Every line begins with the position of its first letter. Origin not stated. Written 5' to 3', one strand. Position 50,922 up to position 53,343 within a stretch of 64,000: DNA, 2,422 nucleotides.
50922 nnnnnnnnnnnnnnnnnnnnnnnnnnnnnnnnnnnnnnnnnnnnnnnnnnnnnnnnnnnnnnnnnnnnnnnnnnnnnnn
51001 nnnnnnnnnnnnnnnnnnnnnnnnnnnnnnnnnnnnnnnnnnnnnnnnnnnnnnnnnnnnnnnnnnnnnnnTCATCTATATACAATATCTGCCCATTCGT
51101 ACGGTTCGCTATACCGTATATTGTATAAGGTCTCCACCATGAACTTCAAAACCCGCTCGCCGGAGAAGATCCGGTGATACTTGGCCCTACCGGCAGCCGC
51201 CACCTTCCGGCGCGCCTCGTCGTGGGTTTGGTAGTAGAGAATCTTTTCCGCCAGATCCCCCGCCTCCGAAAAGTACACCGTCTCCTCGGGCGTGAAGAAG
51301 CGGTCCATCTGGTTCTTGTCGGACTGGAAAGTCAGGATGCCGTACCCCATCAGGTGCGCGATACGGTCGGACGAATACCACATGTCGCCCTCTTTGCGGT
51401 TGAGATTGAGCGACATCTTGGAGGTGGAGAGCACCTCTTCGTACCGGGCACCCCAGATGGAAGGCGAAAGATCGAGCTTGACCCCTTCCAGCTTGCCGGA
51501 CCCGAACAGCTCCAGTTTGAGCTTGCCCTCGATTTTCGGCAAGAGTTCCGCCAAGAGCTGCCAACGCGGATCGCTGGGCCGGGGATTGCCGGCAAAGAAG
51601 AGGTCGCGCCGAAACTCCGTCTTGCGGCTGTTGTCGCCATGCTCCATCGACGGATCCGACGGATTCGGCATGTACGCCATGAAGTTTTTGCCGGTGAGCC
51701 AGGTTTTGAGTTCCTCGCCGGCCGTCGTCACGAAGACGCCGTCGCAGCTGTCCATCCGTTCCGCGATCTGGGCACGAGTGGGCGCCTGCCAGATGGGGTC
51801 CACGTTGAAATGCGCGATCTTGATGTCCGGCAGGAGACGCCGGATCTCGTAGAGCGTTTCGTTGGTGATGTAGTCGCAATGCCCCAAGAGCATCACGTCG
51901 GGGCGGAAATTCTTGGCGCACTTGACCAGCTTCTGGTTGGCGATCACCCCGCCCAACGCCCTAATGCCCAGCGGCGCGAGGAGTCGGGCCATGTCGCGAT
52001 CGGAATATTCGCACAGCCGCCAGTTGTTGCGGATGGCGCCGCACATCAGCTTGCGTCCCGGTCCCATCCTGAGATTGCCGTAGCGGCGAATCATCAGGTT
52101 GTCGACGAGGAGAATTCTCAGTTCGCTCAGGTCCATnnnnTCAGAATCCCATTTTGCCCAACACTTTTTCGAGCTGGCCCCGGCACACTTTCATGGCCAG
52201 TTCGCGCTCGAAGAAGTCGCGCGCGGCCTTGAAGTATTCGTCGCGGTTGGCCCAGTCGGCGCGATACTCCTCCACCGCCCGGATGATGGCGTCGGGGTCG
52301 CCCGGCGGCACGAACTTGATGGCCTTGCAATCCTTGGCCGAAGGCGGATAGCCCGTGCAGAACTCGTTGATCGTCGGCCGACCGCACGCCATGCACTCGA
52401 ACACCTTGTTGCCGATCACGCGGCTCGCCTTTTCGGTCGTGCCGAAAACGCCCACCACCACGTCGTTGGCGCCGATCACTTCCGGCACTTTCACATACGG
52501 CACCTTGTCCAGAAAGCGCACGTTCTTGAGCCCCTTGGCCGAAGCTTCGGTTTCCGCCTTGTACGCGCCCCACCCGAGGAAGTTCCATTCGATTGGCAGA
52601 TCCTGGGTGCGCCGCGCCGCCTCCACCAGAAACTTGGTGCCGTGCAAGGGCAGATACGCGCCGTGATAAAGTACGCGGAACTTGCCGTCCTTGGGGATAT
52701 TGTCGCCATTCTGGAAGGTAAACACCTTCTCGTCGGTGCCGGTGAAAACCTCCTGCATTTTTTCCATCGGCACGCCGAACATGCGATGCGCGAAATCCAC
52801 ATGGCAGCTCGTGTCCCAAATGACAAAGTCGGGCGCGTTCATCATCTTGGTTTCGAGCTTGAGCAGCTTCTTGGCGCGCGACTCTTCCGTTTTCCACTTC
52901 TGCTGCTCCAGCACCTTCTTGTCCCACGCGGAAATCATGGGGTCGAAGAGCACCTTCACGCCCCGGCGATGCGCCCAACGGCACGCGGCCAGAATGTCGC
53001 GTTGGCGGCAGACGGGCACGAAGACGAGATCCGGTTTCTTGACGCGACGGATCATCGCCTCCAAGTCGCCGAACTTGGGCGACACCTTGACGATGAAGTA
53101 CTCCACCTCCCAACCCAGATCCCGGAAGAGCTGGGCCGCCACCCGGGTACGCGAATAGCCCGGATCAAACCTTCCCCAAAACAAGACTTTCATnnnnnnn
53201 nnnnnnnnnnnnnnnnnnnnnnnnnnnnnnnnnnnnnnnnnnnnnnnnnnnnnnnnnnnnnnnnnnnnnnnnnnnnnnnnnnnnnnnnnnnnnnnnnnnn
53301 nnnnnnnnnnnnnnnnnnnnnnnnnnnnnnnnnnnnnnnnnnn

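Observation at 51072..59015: FkbH-like / ACP / KASIII-like / SDR cassette fused to glf, a truncated UGDH-like gene and three glycosyltransferases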

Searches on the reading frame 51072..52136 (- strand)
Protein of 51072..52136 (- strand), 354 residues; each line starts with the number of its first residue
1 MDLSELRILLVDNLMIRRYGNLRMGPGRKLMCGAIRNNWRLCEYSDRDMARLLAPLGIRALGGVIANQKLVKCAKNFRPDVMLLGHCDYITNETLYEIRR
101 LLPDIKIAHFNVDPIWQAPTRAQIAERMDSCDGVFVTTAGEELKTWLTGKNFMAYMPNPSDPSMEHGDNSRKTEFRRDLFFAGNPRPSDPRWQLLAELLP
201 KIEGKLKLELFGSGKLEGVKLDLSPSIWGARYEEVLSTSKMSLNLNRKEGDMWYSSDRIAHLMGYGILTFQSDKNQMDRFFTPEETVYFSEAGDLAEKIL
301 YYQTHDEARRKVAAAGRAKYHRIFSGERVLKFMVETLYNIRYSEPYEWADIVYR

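Call 5: search_protein_families(library=pfam, proteins=[window:51072-52136:-], max_evalue=0.01)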
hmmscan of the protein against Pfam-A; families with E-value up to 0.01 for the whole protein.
window:51072-52136:- (354 aa): 1 family
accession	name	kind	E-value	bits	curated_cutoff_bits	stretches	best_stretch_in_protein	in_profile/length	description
PF13524.12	Glyco_trans_1_2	-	1.1e-19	71.2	25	1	195-331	6-140/144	Glycosyl transferase-like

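Call 6: search_protein_families(library=ncbifam, proteins=[window:51072-52136:-], max_evalue=0.01)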
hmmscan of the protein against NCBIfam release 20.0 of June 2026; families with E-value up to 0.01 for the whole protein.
window:51072-52136:- (354 aa): 0 families

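Call 46: find_related_loci(query=A2, collection=metagenome_contigs, flank=10000)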
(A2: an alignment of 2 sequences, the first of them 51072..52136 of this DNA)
Query A2 (354 aa) in metagenome_contigs; peptide patterns used: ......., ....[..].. (x = any residue, [..] = any of these).
452 stretches matched a pattern; 11 encode a relative of the query (tblastn E <= 1e-3); 11 distinct loci.
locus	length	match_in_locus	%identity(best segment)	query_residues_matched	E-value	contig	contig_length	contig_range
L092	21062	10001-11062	96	1-354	0e+0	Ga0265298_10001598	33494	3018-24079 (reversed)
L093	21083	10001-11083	81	1-354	0e+0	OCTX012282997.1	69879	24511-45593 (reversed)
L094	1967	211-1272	85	1-354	0e+0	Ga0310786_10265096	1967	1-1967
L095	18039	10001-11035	75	1-354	0e+0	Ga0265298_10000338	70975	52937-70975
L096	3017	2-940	83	42-354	0e+0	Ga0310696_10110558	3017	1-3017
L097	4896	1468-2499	73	2-354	0e+0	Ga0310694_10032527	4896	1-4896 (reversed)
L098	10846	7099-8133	72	1-354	6e-176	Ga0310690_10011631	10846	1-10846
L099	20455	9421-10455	72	1-354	1e-175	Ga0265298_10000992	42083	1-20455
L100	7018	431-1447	75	7-354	4e-175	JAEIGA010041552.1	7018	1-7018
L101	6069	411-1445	72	1-354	2e-171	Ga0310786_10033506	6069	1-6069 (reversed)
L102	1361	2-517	71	174-354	1e-89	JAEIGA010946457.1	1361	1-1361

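Call 50: search_protein_families(library=pfam, proteins=[L093:1427-2704:+, L093:2705-3520:+, L093:3496-4668:+, L093:4658-6397:+, L093:6394-8118:+, L095:6583-7365:+, L095:7367-8359:+, L095:12087-14045:+, L095:14053-15051:+, L095:15626-16651:+], max_evalue=0.0001)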
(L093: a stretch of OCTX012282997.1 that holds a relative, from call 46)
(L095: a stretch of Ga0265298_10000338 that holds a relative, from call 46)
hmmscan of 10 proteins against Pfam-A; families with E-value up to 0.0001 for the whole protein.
L093:1427-2704:+ (425 aa): 1 family
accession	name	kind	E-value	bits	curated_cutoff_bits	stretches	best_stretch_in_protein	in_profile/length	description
PF00815.25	Histidinol_dh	-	3.4e-136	455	27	1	23-422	9-411/411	Histidinol dehydrogenase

L093:2705-3520:+ (271 aa): 1 family
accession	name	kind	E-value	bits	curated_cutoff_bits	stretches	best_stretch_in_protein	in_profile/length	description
PF03279.18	Lip_A_acyltrans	-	9.8e-27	94.3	22.3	1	8-271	34-294/295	Bacterial lipid A biosynthesis acyltransferase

L093:3496-4668:+ (390 aa): 3 families
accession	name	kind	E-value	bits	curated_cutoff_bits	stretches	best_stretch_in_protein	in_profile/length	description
PF13641.12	Glyco_tranf_2_3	-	1.4e-18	68.2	27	1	49-268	3-230/230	Glycosyltransferase like family 2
PF13632.12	Glyco_trans_2_3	-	1e-15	58.5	27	1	130-316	2-192/198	Glycosyl transferase family group 2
PF00535.33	Glycos_transf_2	-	1.3e-11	45.2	23.3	1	50-171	1-124/168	Glycosyl transferase family 2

L093:4658-6397:+ (579 aa): 2 families
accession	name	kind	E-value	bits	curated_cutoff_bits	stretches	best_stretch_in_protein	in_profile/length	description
PF00501.34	AMP-binding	-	2.7e-93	313.2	29.9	1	50-436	6-384/384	AMP-binding enzyme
PF13193.12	AMP-binding_C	-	3.4e-18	66.8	24.5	1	487-562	1-76/76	AMP-binding enzyme C-terminal domain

L093:6394-8118:+ (574 aa): 2 families
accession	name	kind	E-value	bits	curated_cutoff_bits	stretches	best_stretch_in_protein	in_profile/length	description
PF00501.34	AMP-binding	-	5.9e-84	282.5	29.9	1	43-430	3-383/384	AMP-binding enzyme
PF13193.12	AMP-binding_C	-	2.6e-14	54.3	24.5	1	482-557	1-76/76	AMP-binding enzyme C-terminal domain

L095:6583-7365:+ (260 aa): 1 family
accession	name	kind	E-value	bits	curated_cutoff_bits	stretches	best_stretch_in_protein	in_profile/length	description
PF01966.28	HD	-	1.3e-06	29.1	22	1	34-147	4-114/116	HD domain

L095:7367-8359:+ (330 aa): 1 family
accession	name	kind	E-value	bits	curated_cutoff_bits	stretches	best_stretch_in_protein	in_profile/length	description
PF00852.26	Glyco_transf_10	-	9.1e-06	25.9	23.9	1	128-233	3-109/182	Glycosyltransferase family 10 (fucosyltransferase) C-term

L095:12087-14045:+ (652 aa): 3 families
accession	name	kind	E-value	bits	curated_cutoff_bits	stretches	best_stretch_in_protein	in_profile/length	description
PF00005.33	ABC_tran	-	1.6e-29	103.7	25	1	432-579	3-137/137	ABC transporter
PF00664.28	ABC_membrane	-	5e-28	99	28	1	136-345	44-248/274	ABC transporter transmembrane region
PF02463.25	SMC_N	-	1.5e-06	28.3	40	1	550-621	136-211/220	RecF/RecN/SMC N terminal domain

L095:14053-15051:+ (332 aa): 1 family
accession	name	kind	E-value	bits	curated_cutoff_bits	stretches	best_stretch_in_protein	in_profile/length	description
PF03279.18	Lip_A_acyltrans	-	1.8e-28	100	22.3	1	98-312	72-288/295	Bacterial lipid A biosynthesis acyltransferase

L095:15626-16651:+ (341 aa): 2 families
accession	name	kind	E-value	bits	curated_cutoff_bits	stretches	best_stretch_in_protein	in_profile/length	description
PF02518.31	HATPase_c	-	7.6e-24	84.7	26.4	1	225-336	2-110/111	Histidine kinase-, DNA gyrase B-, and HSP90-like ATPase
PF00512.31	HisKA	-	1e-15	58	26.9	1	116-179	2-64/66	His Kinase A (phospho-acceptor) domain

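Call 51: search_protein_families(library=ncbifam, proteins=[L095:12087-14045:+, L095:14053-15051:+, L093:2705-3520:+, L095:8857-9981:+, L093:3496-4668:+], max_evalue=1e-10)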
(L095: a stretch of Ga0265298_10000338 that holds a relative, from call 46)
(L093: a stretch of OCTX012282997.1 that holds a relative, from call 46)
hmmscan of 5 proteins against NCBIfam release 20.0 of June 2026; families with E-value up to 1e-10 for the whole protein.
L095:12087-14045:+ (652 aa): 162 families (the best 25 are shown)
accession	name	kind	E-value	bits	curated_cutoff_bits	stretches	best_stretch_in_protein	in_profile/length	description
TIGR02203.1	MsbA_lipidA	equivalog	1.1e-133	446.7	602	1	20-651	2-571/572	lipid A export permease/ATP-binding protein MsbA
TIGR02204.1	MsbA_rel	hypoth_equivalog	1.6e-119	400.2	780.4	1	141-649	67-575/576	ABC transporter, permease/ATP-binding protein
NF052233.1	CphA_assoc_ABC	equivalog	1.1e-117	394.3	880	1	131-651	228-745/766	cyanophycin metabolism-associated ABC transporter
NF008381.0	PRK11176.1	equivalog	1.5e-116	390.1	867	1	130-651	63-581/582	lipid A ABC transporter ATP-binding protein/permease MsbA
NF045513.1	HepA_fam_ABC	equivalog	4.2e-114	382.2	725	1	137-650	99-610/610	heterocyst formation ABC transporter subunit HepA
NF010178.0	PRK13657.1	equivalog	5.6e-110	368.5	733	1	209-647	128-568/588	glucan ABC transporter ATP-binding protein/ permease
TIGR01846.1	type_I_sec_HlyB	subfamily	5.5e-98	329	725.55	1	134-649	181-692/694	type I secretion system permease/ATPase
TIGR00958.1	3a01208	subfamily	3.9e-96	322.9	874.6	1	135-645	203-710/711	antigen peptide transporter 2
TIGR01192.1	chvA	subfamily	6.5e-86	289.2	585.4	1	273-645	191-566/585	glucan export ABC transporter ATP-binding protein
TIGR03796.1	NHLM_micro_ABC1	equivalog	8e-84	282.2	853.3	1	136-645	197-708/710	NHLP family bacteriocin export ABC transporter peptidase/permease/ATPase subunit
TIGR03375.1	type_I_sec_LssB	subfamily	7.5e-82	275.7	693.1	1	232-638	284-691/696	type I secretion system permease/ATPase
NF008055.0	PRK10789.1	equivalog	2.6e-80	270.5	845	1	127-649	51-571/590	SmdA family multidrug ABC transporter permease/ATP-binding protein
TIGR01193.1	bacteriocin_ABC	subfamily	8.6e-80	269.1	523.85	1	127-647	191-707/708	peptide cleavage/export ABC transporter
TIGR02857.1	CydD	equivalog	1.5e-78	265.1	435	1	132-621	43-529/529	thiol reductant ABC exporter subunit CydD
TIGR03797.1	NHLM_micro_ABC2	equivalog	6.6e-78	262.8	709.4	1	136-649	179-685/686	NHLP bacteriocin export ABC transporter permease/ATPase subunit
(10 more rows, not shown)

L095:14053-15051:+ (332 aa): 4 families
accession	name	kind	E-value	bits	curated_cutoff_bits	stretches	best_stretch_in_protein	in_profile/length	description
NF006270.0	PRK08419.1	equivalog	2.3e-28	99.3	248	1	98-318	64-289/298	lipid A biosynthesis lauroyl acyltransferase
NF006487.0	PRK08905.1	equivalog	1.4e-17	63.7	281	1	100-318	54-274/290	lysophospholipid acyltransferase family protein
NF005919.0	PRK07920.1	equivalog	4.8e-17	62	209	1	99-326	69-302/311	phosphatidylinositol mannoside acyltransferase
NF005120.0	PRK06553.1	equivalog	8.2e-12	45.1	273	1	143-312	130-301/308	lipid A biosynthesis lauroyl acyltransferase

L093:2705-3520:+ (271 aa): 7 families
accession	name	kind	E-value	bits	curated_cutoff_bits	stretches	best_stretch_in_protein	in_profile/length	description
NF005120.0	PRK06553.1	equivalog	3.1e-25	89.1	273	1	5-271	39-307/308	lipid A biosynthesis lauroyl acyltransferase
NF006270.0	PRK08419.1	equivalog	4.6e-24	85.2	248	1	22-271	38-289/298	lipid A biosynthesis lauroyl acyltransferase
NF005150.0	PRK06628.1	equivalog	3.2e-21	76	350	1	46-271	67-289/290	lipid A biosynthesis lauroyl acyltransferase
NF006487.0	PRK08905.1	equivalog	7e-17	61.4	281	1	10-270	20-273/290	lysophospholipid acyltransferase family protein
NF005399.0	PRK06946.1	subfamily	2.4e-14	53.3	343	1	10-270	27-283/294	lipid A biosynthesis lauroyl acyltransferase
NF006432.0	PRK08706.1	equivalog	2e-12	47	384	1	24-270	35-278/289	lipid A biosynthesis lauroyl acyltransferase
TIGR02207.1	lipid_A_htrB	subfamily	5.7e-12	45.6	297.8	1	11-270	36-291/303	LpxL/LpxP family Kdo(2)-lipid IV(A) lauroyl/palmitoleoyl acyltransferase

L095:8857-9981:+ (374 aa): 9 families
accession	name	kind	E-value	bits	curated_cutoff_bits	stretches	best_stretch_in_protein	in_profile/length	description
TIGR03088.1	stp2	hypoth_equivalog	1.1e-25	90.5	409.05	1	5-371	4-372/374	TIGR03088 family PEP-CTERM/XrtA system glycosyltransferase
TIGR02149.1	glgA_Coryne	subfamily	8.7e-25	87.7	302.4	1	133-372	143-390/391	glycogen synthase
TIGR03449.1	mycothiol_MshA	equivalog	1.4e-24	86.8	462.5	1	136-372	166-403/406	D-inositol-3-phosphate glycosyltransferase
NF041876.1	EPS_EpsE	equivalog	3.8e-21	75.8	400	1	62-362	92-386/389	exopolysaccharide biosynthesis GT4 family glycosyltransferase EpsE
TIGR03999.1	thiol_BshA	equivalog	2.9e-18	65.9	273.7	1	23-372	20-373/375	N-acetyl-alpha-D-glucosaminyl L-malate synthase BshA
TIGR04063.1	stp3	hypoth_equivalog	3.3e-17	62.5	442.05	1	131-371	154-390/397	TIGR04063 family PEP-CTERM/XrtA system glycosyltransferase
TIGR04047.1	MSMEG_0565_glyc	hypoth_equivalog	7.3e-14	51.6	259.85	1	21-371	18-373/373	MSMEG_0565 family glycosyltransferase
NF053787.1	GlcN_PG_synth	equivalog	2.1e-12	46.6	480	1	94-372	94-359/361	N-acetylglucosaminyl phosphatidylglycerol synthase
TIGR02095.1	glgA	subfamily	3.4e-11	42.5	328.45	1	176-372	276-477/477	glycogen/starch synthase, ADP-glucose type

L093:3496-4668:+ (390 aa): 4 families
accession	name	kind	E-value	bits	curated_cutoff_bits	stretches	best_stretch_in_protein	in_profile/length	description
NF041865.1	EpsU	equivalog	2e-35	122.6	700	1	25-342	15-335/394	exopolysaccharide biosynthesis GT2 family glycosyltransferase EpsU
TIGR03937.1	PgaC_IcaA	equivalog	9e-17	61.1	422.3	1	35-319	33-316/407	poly-beta-1,6-N-acetyl-D-glucosamine synthase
TIGR03030.1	CelA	equivalog_domain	1e-12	46.9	699.1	0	210-282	318-389/714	UDP-forming cellulose synthase catalytic subunit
NF053846.1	glyco_with_XrtP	equivalog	2.2e-11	43.1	520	0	210-278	240-307/440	XrtP-associated glycosyltransferase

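Call 86: search_solved_structures(query=window:51072-52136:-, max_evalue=0.1)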
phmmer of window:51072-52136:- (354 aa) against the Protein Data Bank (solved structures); distinct sequences matched with E-value up to 0.1: 0.

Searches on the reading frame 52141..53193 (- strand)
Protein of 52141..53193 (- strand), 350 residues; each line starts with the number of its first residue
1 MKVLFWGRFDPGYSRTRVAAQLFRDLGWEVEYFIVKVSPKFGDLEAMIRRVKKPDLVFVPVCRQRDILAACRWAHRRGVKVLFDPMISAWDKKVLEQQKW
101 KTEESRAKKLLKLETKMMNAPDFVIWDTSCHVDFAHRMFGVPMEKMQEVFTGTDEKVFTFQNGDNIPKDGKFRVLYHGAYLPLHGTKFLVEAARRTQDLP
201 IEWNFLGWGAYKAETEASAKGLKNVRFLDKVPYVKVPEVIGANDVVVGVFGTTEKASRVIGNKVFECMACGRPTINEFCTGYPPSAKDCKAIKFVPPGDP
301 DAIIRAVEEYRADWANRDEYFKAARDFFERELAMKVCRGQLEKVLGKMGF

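Call 5: search_protein_families(library=pfam, proteins=[window:52141-53193:-], max_evalue=0.01)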
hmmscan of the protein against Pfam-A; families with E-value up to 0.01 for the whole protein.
window:52141-53193:- (350 aa): 3 families
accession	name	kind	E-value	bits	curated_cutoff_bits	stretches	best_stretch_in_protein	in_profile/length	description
PF13692.12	Glyco_trans_1_4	-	4.3e-12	46.9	27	1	172-310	2-139/142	Glycosyl transferases group 1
PF00534.26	Glycos_transf_1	-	1.6e-08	34.7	26.4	1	167-325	11-170/172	Glycosyl transferases group 1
PF13524.12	Glyco_trans_1_2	-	3.6e-07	30.7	25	1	187-331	3-132/144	Glycosyl transferase-like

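Call 6: search_protein_families(library=ncbifam, proteins=[window:52141-53193:-], max_evalue=0.01)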
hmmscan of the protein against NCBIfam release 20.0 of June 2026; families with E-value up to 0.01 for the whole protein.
window:52141-53193:- (350 aa): 7 families
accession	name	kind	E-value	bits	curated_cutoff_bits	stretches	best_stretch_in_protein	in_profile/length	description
NF007640.0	PRK10307.1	subfamily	2e-15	56.6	276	1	148-345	207-404/411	WcaI family glycosyltransferase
TIGR03088.1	stp2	hypoth_equivalog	1.6e-08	34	409.05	1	139-339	155-364/374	TIGR03088 family PEP-CTERM/XrtA system glycosyltransferase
TIGR04063.1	stp3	hypoth_equivalog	1.7e-07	30.5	442.05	1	44-332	84-379/397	TIGR04063 family PEP-CTERM/XrtA system glycosyltransferase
TIGR04007.1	wcaI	equivalog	6.2e-06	25.1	800.45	1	154-272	215-333/407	colanic acid biosynthesis glycosyltransferase WcaI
NF041876.1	EPS_EpsE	equivalog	0.00052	19.4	400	1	152-332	194-380/389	exopolysaccharide biosynthesis GT4 family glycosyltransferase EpsE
NF047676.1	TeichurnBiosyTuaH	equivalog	0.0023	16.9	550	1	102-276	140-318/384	teichuronic acid biosynthesis protein TuaH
NF038298.1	EPS_HpsO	equivalog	0.0057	15.5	575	0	154-275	179-316/388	hormogonium polysaccharide biosynthesis glycosyltransferase HpsO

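Call 87: search_solved_structures(query=window:52141-53193:-, max_evalue=0.01)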
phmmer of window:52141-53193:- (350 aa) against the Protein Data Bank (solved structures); distinct sequences matched with E-value up to 0.01: 0.
